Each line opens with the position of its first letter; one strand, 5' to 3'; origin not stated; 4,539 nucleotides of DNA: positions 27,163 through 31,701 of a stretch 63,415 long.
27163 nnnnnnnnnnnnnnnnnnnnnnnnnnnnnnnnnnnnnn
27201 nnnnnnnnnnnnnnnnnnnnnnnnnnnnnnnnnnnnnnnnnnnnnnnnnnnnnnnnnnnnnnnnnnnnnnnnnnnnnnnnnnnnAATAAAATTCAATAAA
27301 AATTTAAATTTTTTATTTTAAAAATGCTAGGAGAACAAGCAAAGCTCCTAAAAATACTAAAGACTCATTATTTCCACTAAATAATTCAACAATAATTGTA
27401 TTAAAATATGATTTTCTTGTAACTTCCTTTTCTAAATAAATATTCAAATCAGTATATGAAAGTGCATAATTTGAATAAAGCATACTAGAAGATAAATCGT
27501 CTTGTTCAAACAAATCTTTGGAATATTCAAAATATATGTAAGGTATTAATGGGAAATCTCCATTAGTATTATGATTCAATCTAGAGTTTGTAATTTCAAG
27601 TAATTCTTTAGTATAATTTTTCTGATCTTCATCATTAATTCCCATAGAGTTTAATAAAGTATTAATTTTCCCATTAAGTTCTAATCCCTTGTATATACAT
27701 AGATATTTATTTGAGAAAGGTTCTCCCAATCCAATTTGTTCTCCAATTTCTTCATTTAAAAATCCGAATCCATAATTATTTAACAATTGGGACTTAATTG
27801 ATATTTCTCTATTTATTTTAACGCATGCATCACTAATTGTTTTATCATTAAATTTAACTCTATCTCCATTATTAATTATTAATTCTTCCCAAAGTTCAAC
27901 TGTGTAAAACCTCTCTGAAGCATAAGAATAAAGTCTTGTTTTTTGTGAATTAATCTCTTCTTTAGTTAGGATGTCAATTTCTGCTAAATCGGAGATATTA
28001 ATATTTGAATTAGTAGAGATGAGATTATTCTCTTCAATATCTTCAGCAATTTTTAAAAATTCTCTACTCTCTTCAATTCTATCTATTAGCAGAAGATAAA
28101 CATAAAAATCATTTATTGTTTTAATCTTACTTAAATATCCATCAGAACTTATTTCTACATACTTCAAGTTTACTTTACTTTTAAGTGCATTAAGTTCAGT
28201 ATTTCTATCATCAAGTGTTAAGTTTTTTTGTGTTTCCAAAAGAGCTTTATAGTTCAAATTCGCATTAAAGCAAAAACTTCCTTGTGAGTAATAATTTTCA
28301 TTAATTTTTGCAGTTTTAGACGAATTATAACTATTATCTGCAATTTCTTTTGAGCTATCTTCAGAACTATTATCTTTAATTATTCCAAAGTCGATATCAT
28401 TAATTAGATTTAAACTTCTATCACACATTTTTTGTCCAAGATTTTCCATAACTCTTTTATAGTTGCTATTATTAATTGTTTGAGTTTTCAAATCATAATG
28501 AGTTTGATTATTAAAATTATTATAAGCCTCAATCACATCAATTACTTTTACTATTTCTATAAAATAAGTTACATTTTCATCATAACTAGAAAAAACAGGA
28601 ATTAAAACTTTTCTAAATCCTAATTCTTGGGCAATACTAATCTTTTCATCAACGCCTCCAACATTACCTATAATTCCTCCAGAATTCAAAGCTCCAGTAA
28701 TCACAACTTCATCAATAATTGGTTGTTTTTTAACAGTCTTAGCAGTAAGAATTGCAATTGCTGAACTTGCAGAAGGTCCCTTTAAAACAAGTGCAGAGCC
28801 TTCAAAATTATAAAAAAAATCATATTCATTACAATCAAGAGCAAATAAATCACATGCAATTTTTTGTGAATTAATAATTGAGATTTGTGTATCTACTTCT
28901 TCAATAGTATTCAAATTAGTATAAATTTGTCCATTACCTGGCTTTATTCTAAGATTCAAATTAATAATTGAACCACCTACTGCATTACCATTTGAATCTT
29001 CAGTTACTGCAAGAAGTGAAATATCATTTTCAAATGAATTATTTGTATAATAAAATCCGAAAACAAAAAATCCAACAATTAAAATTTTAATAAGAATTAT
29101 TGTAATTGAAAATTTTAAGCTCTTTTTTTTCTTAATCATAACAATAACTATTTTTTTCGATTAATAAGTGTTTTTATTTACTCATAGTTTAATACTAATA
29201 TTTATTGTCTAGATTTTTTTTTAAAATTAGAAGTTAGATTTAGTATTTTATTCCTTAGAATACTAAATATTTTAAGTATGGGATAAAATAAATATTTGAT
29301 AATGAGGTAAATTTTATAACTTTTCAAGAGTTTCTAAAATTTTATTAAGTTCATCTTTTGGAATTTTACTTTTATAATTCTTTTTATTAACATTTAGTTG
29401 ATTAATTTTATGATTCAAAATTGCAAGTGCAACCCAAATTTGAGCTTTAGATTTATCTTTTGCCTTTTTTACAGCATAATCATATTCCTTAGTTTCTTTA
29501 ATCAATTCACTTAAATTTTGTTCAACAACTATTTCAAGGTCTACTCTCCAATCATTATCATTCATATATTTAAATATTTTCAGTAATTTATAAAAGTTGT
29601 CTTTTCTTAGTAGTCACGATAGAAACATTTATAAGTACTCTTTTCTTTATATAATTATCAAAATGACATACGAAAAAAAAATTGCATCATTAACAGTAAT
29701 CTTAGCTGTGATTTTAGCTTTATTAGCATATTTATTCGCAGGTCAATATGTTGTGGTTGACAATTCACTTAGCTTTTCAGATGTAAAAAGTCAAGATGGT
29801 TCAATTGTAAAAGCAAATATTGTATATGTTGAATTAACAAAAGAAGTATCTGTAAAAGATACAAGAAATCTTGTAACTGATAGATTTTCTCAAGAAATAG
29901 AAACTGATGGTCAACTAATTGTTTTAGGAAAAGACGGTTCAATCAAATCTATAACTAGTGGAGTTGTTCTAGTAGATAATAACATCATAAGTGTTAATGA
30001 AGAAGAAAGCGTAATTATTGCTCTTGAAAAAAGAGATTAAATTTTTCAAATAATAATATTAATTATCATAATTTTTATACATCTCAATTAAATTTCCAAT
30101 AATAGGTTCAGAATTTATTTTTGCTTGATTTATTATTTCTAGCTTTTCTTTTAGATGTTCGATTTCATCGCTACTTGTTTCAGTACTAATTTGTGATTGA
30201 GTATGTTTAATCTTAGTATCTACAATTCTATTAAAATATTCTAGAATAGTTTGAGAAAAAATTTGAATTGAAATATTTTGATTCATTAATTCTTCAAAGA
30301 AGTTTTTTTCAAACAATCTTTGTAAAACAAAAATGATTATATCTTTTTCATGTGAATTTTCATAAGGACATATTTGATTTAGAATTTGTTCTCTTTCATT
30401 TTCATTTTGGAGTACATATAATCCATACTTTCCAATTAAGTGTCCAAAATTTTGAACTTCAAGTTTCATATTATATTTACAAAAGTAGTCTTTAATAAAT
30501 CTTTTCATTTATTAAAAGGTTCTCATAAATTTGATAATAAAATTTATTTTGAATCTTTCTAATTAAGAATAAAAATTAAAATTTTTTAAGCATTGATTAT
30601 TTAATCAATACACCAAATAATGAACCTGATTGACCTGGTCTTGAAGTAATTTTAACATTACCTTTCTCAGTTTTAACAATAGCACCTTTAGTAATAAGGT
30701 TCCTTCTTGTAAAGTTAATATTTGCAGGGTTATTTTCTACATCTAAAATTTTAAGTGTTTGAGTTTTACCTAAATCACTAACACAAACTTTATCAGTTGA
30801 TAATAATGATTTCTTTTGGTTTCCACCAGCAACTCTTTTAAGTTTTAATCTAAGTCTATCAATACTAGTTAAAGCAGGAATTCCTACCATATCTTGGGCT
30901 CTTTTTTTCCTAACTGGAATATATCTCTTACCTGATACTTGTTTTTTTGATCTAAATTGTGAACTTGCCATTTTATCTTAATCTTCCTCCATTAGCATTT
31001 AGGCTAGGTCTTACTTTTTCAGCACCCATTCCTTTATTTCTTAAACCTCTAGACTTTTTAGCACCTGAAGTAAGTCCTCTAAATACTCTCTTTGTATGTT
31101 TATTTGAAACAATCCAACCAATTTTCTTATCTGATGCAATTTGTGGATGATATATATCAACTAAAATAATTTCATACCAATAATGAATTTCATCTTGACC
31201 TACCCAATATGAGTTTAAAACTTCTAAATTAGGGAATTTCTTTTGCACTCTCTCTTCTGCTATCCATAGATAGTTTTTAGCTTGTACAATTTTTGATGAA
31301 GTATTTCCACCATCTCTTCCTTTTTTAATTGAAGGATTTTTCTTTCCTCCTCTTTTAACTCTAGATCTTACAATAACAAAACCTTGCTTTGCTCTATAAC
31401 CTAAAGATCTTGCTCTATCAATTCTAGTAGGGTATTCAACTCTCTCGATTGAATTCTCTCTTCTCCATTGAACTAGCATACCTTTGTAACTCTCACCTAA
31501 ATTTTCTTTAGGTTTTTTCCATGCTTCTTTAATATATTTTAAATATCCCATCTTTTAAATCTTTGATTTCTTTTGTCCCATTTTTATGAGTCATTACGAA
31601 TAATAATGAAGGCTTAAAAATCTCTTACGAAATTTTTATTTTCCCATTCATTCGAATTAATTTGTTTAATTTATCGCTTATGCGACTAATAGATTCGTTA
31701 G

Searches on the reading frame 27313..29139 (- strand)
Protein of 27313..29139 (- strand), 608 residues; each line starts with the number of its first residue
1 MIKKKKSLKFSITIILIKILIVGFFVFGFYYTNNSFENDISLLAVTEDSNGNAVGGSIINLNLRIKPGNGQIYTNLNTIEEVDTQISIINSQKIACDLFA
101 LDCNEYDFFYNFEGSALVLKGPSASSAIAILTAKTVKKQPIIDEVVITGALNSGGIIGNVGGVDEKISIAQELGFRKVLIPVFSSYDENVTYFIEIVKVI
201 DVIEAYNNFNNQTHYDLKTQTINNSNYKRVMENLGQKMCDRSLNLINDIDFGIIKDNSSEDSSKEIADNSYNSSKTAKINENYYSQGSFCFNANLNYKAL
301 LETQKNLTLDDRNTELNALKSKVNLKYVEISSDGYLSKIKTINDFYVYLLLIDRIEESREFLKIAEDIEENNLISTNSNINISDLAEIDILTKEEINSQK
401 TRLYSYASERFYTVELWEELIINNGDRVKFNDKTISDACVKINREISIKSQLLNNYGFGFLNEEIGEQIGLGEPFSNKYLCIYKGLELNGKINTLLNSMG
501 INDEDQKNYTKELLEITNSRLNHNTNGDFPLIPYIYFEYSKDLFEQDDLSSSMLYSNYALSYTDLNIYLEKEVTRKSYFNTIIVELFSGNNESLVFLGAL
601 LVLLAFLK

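Call 16: search_protein_families(library=pfam, proteins=[window:27313-29139:-], max_evalue=0.001)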
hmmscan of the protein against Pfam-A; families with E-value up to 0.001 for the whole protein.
window:27313-29139:- (608 aa): 1 family
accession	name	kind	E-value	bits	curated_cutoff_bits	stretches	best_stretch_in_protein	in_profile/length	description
PF05362.19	Lon_C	-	6.2e-08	32.9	21.1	1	53-182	37-170/205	Lon protease (S16) C-terminal proteolytic domain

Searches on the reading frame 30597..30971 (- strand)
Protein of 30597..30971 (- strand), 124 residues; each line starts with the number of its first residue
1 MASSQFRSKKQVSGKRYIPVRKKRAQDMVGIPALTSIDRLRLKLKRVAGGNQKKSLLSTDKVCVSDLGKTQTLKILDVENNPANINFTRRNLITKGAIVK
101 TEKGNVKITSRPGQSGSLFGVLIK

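Call 74: search_protein_families(library=pfam, proteins=[window:30597-30971:-], max_evalue=0.001)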
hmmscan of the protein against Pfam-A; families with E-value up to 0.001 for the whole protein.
window:30597-30971:- (124 aa): 1 family
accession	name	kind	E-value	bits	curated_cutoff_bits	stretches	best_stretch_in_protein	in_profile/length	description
PF01201.27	Ribosomal_S8e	-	2.1e-27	96.4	30.2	1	5-123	2-133/133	Ribosomal protein S8e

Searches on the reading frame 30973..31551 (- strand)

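Call 74: search_protein_families(library=pfam, proteins=[window:30973-31551:-], max_evalue=0.001)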
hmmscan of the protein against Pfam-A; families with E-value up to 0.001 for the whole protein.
window:30973-31551:- (192 aa): 1 family
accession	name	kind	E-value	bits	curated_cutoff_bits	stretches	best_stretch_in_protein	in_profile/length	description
PF00827.22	Ribosomal_L15e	-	1e-67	228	27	1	3-187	2-191/191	Ribosomal L15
